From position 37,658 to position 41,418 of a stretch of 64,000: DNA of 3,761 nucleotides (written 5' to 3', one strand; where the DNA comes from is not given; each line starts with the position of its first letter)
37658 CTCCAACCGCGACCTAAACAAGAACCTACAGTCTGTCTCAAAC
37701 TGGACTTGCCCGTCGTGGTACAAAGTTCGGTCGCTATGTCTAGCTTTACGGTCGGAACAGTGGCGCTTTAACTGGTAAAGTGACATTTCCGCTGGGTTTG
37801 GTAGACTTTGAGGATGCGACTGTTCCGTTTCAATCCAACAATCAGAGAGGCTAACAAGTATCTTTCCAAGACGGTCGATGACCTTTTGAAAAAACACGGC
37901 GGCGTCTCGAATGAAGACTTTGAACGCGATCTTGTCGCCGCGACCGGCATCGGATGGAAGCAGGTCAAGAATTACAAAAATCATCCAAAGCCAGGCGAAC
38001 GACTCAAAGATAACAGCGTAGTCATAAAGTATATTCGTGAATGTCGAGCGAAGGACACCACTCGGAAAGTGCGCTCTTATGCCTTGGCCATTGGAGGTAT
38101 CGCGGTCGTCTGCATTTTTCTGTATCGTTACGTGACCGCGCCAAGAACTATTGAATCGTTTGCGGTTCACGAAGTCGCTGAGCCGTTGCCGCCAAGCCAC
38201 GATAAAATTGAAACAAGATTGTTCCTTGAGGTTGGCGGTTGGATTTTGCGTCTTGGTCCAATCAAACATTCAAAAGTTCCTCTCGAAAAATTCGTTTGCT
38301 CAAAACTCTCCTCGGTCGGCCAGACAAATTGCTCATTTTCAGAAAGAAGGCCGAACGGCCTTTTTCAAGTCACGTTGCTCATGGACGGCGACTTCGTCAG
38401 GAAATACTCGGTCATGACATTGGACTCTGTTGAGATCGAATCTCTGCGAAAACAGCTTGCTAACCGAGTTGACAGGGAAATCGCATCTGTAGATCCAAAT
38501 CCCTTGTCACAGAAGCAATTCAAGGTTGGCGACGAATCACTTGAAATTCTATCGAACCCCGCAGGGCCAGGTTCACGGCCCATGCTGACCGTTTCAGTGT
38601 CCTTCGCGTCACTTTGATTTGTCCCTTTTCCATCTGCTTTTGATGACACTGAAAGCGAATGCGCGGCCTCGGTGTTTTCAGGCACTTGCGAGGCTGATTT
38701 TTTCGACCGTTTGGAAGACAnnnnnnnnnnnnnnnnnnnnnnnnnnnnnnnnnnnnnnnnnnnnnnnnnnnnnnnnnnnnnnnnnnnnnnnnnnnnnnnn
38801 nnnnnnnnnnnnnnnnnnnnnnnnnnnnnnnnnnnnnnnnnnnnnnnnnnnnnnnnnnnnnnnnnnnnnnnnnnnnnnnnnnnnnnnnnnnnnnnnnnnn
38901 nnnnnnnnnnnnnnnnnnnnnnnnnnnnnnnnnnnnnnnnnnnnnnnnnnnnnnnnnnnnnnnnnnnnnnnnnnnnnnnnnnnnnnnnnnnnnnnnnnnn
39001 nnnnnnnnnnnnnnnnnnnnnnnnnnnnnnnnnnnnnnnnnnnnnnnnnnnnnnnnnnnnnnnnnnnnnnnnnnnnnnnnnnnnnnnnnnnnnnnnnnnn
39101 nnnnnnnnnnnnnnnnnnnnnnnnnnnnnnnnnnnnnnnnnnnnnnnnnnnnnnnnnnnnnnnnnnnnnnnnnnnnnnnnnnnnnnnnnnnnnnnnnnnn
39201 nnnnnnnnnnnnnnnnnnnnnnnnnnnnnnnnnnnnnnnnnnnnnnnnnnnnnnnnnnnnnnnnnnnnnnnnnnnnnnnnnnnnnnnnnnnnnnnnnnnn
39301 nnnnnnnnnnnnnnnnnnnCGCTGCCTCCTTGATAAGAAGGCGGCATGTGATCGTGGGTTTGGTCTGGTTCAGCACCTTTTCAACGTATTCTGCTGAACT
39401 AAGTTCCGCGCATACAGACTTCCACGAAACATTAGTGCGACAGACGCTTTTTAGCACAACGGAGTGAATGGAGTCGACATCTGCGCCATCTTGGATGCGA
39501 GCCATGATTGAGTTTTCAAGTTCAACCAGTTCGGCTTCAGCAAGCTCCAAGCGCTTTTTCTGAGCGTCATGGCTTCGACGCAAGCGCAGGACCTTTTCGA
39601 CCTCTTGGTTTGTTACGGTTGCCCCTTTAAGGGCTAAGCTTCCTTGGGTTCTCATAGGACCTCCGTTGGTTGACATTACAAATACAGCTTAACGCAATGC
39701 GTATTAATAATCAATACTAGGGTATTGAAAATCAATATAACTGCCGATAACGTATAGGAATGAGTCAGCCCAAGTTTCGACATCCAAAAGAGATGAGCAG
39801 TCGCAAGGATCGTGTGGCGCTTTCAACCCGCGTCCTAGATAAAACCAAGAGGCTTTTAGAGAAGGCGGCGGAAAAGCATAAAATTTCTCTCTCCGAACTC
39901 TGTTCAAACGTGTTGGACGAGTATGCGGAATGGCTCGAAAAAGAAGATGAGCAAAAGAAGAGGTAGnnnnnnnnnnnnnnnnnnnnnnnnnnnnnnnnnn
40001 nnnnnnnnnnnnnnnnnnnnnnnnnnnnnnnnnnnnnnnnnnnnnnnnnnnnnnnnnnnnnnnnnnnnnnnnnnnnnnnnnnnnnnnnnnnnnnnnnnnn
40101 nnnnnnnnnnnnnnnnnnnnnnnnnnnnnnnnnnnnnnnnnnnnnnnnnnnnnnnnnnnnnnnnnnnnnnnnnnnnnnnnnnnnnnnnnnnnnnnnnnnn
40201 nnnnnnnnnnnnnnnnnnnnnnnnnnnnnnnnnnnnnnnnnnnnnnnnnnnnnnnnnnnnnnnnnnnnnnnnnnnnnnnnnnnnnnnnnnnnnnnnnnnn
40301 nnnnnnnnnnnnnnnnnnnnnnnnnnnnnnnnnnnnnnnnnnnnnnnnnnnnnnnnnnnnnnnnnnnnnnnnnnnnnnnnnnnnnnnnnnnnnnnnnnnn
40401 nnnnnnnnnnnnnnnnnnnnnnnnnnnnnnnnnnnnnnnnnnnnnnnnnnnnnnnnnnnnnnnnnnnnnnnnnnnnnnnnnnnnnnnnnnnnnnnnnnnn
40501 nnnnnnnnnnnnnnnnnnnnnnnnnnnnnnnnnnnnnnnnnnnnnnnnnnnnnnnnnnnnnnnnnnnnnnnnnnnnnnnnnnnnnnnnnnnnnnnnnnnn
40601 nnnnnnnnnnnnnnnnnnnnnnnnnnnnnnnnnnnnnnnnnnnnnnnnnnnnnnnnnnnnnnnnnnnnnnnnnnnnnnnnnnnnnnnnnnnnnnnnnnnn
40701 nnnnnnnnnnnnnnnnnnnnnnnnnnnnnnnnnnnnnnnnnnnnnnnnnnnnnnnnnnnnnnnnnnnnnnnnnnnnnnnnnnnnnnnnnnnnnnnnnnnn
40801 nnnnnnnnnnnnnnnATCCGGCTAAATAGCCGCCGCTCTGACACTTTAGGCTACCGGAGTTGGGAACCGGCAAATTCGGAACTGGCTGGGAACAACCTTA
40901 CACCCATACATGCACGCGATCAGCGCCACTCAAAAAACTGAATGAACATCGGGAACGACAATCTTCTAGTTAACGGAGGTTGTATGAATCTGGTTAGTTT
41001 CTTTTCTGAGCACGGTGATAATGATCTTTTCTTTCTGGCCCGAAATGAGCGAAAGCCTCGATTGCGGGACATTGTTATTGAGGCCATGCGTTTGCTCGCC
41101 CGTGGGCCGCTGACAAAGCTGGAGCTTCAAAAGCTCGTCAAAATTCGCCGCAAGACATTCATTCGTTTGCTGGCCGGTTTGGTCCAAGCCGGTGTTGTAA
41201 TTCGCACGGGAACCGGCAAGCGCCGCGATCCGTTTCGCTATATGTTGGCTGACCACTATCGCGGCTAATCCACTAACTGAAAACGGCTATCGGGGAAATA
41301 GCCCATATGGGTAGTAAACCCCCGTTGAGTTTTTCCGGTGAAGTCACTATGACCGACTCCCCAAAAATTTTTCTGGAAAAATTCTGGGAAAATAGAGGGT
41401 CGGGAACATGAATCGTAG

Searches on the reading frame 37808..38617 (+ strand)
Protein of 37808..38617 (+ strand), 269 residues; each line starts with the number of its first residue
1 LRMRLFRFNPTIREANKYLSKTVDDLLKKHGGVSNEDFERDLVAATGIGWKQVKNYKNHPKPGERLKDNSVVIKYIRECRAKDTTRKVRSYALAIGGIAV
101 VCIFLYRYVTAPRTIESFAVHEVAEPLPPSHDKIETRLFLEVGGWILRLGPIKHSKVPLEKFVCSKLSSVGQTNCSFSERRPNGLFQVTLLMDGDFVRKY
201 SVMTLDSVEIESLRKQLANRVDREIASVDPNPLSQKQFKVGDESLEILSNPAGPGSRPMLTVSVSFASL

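Call 3: search_protein_families(library=pfam, proteins=[window:37808-38617:+], max_evalue=0.1)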
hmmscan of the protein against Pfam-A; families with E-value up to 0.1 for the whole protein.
window:37808-38617:+ (269 aa): 0 families

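Call 4: search_protein_families(library=padloc, proteins=[window:37808-38617:+], max_evalue=0.1)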
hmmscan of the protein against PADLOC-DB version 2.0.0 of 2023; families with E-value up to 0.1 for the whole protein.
window:37808-38617:+ (269 aa): 0 families

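Call 5: search_protein_families(library=ncbifam, proteins=[window:37808-38617:+], max_evalue=0.1)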
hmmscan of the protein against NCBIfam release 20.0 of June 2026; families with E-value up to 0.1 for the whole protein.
window:37808-38617:+ (269 aa): 1 family
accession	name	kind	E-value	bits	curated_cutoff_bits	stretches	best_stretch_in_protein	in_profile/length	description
NF010600.0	PRK13995.1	equivalog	0.01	15.4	311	0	8-49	101-142/210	K(+)-transporting ATPase subunit C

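Call 6: search_protein_families(library=phrogs, proteins=[window:37808-38617:+], max_evalue=0.1)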
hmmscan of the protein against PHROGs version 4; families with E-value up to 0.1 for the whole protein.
window:37808-38617:+ (269 aa): 0 families

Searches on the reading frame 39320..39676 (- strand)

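Call 3: search_protein_families(library=pfam, proteins=[window:39320-39676:-], max_evalue=0.1)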
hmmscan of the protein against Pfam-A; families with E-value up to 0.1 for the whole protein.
window:39320-39676:- (119 aa): 0 families

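Call 4: search_protein_families(library=padloc, proteins=[window:39320-39676:-], max_evalue=0.1)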
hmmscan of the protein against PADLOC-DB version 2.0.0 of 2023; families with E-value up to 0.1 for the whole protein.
window:39320-39676:- (119 aa): 0 families

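Call 5: search_protein_families(library=ncbifam, proteins=[window:39320-39676:-], max_evalue=0.1)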
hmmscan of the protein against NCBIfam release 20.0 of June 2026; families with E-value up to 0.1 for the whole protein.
window:39320-39676:- (119 aa): 0 families

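Call 6: search_protein_families(library=phrogs, proteins=[window:39320-39676:-], max_evalue=0.1)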
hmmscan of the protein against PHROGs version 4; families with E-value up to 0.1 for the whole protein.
window:39320-39676:- (119 aa): 1 family
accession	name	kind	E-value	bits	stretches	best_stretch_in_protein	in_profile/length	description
phrog_20462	-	unknown function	0.093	13.6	1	26-68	12-54/150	-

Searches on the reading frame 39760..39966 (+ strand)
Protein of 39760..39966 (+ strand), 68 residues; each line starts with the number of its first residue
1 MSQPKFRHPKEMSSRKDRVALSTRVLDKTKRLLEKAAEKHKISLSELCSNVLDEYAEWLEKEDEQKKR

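Call 3: search_protein_families(library=pfam, proteins=[window:39760-39966:+], max_evalue=0.1)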
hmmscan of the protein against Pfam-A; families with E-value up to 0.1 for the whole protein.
window:39760-39966:+ (68 aa): 5 families
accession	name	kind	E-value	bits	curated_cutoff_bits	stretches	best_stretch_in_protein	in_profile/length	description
PF21983.2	NikA-like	-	0.0061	17.1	27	1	15-51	1-37/72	Mobilization protein NikA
PF19807.5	DUF6290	-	0.017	15.8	27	1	22-55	5-38/72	Family of unknown function (DUF6290)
PF13102.12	Phage_int_SAM_5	-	0.05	14.4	22.3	1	21-62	20-61/98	Phage integrase SAM-like domain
PF20252.3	BIG2_C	-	0.05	14.1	27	1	11-66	69-120/177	BIG2 C-terminal domain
PF08681.18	TacA1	-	0.067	13.6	21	1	21-48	2-29/80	Antitoxin TacA 1-like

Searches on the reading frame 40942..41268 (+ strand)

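Call 3: search_protein_families(library=pfam, proteins=[window:40942-41268:+], max_evalue=0.1)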
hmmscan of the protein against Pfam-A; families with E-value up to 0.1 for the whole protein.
window:40942-41268:+ (108 aa): 3 families
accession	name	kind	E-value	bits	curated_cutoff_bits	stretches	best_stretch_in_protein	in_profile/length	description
PF25213.1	HVO_A0261_N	-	0.00013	22.2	35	1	47-91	15-59/86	HVO_A0261 N-terminal domain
PF01978.25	TrmB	-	0.0039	17.5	25.6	1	51-100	17-62/68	Sugar-specific transcriptional regulator TrmB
PF13545.12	HTH_Crp_2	-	0.058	13.8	27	1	56-90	22-56/70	Crp-like helix-turn-helix domain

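Call 4: search_protein_families(library=padloc, proteins=[window:40942-41268:+], max_evalue=0.1)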
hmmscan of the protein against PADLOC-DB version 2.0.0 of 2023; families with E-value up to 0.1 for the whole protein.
window:40942-41268:+ (108 aa): 2 families
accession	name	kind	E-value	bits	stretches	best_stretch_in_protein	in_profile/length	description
PDLC01457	WYL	-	0.0017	16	1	49-107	11-64/229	"CAS-I,CAS-II,CAS-III,CAS-IV,CAS-V,CAS-VI; associated_signaling"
PDLC03963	SoFic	-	0.026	11.9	1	40-96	291-346/361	-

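Call 5: search_protein_families(library=ncbifam, proteins=[window:40942-41268:+], max_evalue=0.1)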
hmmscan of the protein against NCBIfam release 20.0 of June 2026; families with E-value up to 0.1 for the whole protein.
window:40942-41268:+ (108 aa): 2 families
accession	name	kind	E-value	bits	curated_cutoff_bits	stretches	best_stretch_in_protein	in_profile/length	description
NF007297.0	PRK09775.1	equivalog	0.037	12.8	401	1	50-108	9-62/446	type II toxin-antitoxin system HipA family toxin YjjJ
NF033788.1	HTH_metalloreg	subfamily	0.065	13.1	55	1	48-94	16-63/77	metalloregulator ArsR/SmtB family transcription factor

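Call 6: search_protein_families(library=phrogs, proteins=[window:40942-41268:+], max_evalue=0.1)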
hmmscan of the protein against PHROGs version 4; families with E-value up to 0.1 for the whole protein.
window:40942-41268:+ (108 aa): 3 families
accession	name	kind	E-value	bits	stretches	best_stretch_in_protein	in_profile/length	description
phrog_1123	-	unknown function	0.0089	16.9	1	39-94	27-84/112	-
phrog_5978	-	unknown function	0.03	14.4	1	51-101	306-356/364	-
phrog_630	-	unknown function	0.044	14.3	1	34-105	76-142/253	-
